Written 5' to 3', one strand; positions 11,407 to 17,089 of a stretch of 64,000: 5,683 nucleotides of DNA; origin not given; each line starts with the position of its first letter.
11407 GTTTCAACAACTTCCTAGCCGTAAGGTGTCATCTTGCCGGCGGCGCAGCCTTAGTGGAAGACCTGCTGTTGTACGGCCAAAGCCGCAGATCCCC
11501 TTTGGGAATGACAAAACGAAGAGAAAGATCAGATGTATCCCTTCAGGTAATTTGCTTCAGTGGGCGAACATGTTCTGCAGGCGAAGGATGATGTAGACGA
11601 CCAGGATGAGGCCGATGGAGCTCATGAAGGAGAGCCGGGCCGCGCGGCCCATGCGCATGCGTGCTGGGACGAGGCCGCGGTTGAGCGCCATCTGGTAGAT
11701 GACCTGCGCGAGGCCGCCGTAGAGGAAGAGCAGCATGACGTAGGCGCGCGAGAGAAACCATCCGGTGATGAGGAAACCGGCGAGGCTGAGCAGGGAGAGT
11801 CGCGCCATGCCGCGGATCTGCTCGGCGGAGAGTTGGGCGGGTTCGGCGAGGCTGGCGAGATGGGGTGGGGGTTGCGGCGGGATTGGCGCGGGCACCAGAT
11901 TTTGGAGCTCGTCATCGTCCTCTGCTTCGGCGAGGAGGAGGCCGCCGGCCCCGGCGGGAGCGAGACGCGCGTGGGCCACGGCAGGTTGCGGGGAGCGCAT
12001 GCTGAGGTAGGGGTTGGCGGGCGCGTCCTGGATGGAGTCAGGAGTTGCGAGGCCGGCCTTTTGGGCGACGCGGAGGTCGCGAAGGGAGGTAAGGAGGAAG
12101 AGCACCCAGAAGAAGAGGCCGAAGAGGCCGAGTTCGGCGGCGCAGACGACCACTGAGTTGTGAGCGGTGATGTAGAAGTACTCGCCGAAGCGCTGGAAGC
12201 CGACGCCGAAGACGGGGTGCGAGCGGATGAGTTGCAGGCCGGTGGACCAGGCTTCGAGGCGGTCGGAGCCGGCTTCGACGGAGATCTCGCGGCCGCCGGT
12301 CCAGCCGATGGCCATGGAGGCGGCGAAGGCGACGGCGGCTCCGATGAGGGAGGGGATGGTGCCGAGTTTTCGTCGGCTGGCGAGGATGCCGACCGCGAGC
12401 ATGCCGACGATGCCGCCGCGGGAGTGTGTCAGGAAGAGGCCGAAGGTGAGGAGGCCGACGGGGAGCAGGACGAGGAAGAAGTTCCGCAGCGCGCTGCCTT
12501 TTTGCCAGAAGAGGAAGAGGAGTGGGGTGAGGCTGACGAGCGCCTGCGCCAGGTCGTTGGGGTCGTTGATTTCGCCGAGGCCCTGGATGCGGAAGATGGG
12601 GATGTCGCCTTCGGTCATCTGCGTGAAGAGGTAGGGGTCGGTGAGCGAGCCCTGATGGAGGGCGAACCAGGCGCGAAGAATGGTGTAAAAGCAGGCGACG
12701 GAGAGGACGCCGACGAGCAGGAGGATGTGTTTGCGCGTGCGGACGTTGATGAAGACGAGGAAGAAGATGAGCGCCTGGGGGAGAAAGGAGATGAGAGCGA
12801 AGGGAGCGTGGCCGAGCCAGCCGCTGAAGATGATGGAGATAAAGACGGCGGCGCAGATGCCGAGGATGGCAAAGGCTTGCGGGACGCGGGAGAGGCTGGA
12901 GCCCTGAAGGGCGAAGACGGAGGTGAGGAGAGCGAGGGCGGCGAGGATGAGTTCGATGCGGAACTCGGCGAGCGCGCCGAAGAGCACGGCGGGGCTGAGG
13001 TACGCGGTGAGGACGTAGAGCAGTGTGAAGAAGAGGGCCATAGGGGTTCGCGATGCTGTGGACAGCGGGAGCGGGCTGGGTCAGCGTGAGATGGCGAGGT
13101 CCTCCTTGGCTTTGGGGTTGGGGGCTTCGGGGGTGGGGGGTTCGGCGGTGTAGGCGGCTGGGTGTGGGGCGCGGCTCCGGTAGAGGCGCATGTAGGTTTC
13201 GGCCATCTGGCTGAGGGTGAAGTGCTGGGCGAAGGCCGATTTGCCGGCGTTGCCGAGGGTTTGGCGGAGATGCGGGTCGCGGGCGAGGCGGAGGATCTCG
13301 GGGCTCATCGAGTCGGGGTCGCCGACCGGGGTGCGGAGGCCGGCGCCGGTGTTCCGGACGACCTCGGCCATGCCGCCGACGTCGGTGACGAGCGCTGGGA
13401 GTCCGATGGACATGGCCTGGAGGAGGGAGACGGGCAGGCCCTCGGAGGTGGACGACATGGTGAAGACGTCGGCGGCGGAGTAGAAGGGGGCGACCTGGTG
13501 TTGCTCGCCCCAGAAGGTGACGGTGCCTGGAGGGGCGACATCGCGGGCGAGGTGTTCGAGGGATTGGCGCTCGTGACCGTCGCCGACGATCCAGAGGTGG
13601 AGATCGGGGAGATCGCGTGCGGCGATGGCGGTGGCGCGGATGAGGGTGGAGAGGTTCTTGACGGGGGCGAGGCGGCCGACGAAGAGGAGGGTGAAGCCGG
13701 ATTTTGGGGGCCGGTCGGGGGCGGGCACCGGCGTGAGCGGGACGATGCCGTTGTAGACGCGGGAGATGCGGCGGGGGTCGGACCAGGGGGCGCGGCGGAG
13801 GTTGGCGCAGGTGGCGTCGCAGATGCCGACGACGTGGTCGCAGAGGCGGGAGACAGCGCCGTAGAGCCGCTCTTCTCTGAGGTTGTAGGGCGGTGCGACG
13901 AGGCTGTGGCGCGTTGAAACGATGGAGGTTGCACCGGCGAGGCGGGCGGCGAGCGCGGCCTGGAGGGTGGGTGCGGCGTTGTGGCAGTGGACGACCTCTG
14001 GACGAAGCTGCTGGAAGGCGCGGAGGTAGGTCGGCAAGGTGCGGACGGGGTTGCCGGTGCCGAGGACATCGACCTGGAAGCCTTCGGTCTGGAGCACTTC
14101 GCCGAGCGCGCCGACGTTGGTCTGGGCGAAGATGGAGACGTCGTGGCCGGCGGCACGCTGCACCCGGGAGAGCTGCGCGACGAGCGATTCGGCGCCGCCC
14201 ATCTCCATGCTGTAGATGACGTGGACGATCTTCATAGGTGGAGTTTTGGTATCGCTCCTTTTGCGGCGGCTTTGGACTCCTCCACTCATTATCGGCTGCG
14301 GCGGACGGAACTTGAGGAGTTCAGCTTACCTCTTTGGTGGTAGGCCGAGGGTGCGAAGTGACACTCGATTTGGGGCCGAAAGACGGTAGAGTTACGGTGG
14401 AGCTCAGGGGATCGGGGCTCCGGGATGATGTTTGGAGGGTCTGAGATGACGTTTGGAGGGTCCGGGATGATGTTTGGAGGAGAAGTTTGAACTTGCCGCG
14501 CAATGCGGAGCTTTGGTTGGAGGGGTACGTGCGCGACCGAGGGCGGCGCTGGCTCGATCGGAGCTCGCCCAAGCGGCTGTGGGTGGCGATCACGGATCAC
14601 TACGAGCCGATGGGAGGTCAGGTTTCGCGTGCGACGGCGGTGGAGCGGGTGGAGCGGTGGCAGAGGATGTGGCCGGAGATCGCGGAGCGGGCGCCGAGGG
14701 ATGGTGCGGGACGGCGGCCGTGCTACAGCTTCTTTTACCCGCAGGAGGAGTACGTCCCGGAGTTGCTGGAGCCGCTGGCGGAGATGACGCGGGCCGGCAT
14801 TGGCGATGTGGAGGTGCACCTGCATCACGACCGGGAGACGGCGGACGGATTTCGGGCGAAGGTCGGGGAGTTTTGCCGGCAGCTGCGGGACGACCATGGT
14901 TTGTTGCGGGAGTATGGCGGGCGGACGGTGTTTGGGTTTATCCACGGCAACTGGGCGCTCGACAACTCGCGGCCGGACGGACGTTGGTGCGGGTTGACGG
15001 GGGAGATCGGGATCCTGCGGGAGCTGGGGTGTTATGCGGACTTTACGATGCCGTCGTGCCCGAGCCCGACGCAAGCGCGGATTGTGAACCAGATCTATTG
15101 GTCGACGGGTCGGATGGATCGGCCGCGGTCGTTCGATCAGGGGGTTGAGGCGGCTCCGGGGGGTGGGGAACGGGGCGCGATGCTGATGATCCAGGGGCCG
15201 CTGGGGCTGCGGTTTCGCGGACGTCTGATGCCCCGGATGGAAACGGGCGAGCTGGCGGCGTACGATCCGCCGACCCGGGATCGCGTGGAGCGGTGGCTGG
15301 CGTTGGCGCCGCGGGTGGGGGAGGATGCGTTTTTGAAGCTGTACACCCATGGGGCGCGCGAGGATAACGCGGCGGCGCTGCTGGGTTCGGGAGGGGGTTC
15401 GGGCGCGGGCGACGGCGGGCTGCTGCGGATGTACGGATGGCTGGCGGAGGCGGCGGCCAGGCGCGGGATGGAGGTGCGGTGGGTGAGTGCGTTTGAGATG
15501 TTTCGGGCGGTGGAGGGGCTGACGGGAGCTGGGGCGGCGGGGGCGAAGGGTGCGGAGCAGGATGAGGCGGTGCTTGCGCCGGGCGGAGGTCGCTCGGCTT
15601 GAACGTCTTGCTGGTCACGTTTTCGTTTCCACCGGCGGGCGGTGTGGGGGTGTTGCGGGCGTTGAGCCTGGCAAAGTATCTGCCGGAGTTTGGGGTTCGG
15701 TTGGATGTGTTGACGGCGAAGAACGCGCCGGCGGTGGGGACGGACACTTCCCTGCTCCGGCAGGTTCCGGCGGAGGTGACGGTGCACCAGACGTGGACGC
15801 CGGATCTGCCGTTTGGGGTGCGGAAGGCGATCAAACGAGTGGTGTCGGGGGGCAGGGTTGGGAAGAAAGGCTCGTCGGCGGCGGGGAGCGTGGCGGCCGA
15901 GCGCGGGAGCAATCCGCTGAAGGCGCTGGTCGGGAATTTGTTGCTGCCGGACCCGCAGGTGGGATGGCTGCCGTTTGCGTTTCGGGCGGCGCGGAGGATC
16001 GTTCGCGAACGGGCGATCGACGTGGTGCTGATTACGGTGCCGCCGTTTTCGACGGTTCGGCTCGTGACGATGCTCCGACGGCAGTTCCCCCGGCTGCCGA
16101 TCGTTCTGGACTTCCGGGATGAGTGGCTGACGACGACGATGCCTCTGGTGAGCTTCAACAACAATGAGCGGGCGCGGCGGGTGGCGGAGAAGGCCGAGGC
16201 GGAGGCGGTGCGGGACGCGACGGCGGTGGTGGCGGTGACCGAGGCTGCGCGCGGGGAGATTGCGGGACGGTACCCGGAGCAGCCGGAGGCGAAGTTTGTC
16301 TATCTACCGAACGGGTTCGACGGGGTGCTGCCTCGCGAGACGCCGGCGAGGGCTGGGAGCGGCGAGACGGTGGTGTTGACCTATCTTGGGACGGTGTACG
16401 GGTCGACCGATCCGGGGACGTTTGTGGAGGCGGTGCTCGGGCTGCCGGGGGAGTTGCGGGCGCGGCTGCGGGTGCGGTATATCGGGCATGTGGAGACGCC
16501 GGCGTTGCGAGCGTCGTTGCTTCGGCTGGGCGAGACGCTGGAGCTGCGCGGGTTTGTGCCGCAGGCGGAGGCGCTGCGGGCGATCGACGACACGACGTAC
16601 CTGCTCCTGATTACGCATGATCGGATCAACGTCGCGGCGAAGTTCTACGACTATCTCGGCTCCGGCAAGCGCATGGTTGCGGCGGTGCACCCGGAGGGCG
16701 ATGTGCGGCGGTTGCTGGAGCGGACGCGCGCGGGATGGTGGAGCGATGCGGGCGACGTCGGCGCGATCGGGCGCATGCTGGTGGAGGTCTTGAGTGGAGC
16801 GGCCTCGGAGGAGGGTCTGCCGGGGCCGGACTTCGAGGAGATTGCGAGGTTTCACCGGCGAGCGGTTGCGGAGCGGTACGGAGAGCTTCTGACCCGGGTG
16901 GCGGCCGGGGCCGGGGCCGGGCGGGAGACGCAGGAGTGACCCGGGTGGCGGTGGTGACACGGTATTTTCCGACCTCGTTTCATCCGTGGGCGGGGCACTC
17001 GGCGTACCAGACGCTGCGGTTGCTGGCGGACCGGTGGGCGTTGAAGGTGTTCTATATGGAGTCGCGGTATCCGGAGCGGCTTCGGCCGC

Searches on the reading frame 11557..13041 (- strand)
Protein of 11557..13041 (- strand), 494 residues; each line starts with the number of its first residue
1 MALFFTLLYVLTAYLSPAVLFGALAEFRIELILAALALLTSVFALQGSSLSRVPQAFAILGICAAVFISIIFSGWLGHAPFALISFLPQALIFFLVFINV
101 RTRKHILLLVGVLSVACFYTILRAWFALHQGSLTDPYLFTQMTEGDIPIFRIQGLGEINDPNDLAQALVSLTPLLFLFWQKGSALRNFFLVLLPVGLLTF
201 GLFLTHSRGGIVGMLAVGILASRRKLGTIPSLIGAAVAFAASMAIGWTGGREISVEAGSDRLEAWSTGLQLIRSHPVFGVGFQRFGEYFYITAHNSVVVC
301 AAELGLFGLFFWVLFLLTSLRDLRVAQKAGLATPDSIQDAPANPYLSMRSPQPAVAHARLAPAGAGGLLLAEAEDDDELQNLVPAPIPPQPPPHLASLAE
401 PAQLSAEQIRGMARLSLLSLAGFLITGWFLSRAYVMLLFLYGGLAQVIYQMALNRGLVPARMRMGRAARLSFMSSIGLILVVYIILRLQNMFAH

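Call 73: search_protein_families(library=pfam, proteins=[window:11557-13041:-], max_evalue=0.00001)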
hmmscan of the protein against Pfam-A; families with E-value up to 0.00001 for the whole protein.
window:11557-13041:- (494 aa): 1 family
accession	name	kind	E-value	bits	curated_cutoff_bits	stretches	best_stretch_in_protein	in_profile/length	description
PF04932.20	Wzy_C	-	1.1e-12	48.4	31.7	1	196-313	4-149/149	O-Antigen ligase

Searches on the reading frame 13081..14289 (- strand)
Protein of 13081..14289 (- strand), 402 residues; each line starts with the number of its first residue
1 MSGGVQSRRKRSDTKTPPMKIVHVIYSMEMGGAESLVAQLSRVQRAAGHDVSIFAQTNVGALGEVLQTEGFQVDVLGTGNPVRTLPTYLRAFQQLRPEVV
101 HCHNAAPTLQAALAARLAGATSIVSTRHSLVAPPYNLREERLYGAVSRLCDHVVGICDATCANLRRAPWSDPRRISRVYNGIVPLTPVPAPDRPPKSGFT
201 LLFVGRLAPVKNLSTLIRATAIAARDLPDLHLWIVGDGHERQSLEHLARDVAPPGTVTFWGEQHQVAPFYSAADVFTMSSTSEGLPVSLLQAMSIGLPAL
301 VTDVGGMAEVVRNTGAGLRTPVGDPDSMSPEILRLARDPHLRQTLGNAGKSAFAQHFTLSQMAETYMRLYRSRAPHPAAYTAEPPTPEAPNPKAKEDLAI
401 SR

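Call 73: search_protein_families(library=pfam, proteins=[window:13081-14289:-], max_evalue=0.00001)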
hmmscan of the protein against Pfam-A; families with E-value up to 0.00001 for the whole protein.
window:13081-14289:- (402 aa): 5 families
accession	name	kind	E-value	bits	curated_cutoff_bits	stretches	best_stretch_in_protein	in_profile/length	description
PF00534.26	Glycos_transf_1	-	1.5e-34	119.5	26.4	1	195-350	12-170/172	Glycosyl transferases group 1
PF13692.12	Glyco_trans_1_4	-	8e-32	110.9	27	1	199-338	2-142/142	Glycosyl transferases group 1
PF13439.12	Glyco_transf_4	-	1.4e-21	77.7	28.5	1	30-182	1-166/170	Glycosyltransferase Family 4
PF13579.12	Glyco_trans_4_4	-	1.4e-13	51.9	29.7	1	31-181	1-158/158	Glycosyl transferase 4-like domain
PF20706.3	GT4-conflict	-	4.1e-11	42.9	26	1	146-314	143-323/385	Family 4 Glycosyltransferase in conflict systems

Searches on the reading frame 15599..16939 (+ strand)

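Call 73: search_protein_families(library=pfam, proteins=[window:15599-16939:+], max_evalue=0.00001)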
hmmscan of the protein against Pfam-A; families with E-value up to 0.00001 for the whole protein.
window:15599-16939:+ (446 aa): 2 families
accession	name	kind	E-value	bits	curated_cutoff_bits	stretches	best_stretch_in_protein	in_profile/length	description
PF13579.12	Glyco_trans_4_4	-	1.7e-11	45.1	29.7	1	20-239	6-158/158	Glycosyl transferase 4-like domain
PF13439.12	Glyco_transf_4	-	1.7e-11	44.9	28.5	1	109-241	42-167/170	Glycosyltransferase Family 4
